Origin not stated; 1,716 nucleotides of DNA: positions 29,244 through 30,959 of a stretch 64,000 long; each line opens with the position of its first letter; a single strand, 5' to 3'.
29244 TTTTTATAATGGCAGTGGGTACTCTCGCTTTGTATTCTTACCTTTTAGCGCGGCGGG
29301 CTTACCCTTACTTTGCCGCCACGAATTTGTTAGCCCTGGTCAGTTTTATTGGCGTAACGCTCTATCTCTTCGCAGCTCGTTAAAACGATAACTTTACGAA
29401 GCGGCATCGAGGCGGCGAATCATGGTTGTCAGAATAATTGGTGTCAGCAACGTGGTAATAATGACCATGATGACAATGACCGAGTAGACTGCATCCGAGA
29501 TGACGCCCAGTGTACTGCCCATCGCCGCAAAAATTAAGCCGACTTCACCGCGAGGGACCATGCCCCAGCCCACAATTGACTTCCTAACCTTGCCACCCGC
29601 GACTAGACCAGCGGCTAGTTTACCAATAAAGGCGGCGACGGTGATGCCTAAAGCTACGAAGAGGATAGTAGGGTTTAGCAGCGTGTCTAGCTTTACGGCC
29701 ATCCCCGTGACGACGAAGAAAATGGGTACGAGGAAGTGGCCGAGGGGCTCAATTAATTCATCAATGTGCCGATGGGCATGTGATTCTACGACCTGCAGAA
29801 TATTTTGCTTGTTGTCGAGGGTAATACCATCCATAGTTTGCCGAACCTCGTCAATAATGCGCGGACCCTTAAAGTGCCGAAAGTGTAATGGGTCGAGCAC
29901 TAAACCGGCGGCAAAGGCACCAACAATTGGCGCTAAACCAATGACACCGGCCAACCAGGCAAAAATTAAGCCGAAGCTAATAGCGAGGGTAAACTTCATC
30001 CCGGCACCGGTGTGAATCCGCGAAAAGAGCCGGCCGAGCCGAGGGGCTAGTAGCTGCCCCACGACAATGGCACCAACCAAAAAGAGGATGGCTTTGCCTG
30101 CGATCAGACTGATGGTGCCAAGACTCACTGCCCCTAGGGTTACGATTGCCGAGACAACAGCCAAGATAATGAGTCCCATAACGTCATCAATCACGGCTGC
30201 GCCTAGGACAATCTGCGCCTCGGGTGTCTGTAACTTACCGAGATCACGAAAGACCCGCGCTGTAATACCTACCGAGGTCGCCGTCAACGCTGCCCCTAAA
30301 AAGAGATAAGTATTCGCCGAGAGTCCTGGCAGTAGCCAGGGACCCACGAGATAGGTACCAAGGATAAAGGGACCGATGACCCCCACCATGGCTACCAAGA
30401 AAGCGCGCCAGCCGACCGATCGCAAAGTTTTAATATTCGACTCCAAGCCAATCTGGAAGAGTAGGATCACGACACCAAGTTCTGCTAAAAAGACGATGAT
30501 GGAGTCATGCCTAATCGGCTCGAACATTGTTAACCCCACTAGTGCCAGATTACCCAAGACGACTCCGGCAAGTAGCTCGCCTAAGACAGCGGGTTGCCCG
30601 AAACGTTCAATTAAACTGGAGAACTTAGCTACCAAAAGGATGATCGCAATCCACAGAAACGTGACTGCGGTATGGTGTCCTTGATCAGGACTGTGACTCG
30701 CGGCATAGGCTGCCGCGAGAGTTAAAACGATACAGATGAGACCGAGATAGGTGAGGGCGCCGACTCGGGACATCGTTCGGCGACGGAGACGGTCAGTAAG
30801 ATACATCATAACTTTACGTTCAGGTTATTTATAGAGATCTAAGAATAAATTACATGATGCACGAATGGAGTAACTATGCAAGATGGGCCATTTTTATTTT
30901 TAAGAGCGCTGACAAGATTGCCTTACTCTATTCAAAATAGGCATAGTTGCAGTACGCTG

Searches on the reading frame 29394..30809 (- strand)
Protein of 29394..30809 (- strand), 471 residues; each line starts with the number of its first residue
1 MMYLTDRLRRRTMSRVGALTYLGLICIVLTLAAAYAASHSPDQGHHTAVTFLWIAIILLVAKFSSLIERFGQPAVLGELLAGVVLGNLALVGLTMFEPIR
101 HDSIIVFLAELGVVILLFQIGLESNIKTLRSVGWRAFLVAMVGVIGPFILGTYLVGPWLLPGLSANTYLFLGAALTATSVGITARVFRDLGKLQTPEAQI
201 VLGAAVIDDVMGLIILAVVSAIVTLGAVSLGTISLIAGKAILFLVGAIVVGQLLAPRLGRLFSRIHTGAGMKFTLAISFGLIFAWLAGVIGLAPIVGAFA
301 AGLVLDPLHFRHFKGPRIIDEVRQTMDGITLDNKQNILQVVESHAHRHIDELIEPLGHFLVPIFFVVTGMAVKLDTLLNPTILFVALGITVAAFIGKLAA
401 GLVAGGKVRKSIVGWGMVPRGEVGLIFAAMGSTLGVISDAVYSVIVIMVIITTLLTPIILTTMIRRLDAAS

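Call 11: search_protein_families(library=pfam, proteins=[window:29394-30809:-], max_evalue=0.001)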
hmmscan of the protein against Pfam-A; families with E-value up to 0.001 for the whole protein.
window:29394-30809:- (471 aa): 1 family
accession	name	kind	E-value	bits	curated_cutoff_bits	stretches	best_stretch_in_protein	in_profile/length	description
PF00999.27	Na_H_Exchanger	-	1.9e-59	201.9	26.2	2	56-311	2-248/375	Sodium/hydrogen exchanger, transmembrane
